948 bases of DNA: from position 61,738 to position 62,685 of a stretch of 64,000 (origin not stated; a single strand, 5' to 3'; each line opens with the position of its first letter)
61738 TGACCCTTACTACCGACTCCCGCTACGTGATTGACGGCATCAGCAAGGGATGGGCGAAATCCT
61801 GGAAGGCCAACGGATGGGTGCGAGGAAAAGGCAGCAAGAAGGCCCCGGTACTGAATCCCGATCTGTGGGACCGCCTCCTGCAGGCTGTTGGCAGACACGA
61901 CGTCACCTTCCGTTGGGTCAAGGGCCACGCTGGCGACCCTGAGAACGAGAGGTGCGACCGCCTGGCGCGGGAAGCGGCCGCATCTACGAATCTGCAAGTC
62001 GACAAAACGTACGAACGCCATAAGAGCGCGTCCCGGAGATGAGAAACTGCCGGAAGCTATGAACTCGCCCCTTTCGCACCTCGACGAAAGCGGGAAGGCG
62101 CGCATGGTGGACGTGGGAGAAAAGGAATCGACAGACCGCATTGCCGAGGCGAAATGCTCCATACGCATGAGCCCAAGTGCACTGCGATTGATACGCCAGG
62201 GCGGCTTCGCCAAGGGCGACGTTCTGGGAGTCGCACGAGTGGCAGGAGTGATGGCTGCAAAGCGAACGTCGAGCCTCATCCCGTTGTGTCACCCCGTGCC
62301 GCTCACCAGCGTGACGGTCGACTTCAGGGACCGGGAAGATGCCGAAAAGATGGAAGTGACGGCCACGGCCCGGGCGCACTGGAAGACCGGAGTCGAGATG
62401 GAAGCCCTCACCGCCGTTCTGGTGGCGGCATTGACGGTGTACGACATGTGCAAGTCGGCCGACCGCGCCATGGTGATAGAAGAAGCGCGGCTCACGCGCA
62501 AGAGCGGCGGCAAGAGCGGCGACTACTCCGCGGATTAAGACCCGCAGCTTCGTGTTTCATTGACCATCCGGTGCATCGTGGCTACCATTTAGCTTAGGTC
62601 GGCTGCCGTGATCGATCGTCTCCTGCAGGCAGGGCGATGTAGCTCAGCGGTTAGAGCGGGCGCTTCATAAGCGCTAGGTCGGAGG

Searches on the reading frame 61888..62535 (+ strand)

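Call 48: search_protein_families(library=pfam, proteins=[window:61888-62535:+], max_evalue=0.00001)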
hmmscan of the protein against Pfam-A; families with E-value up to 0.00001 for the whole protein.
window:61888-62535:+ (216 aa): 1 family
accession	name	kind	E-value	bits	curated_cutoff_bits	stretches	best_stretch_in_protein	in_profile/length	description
PF01967.27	MoaC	-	5.2e-57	192.1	27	1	73-208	1-136/136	MoaC family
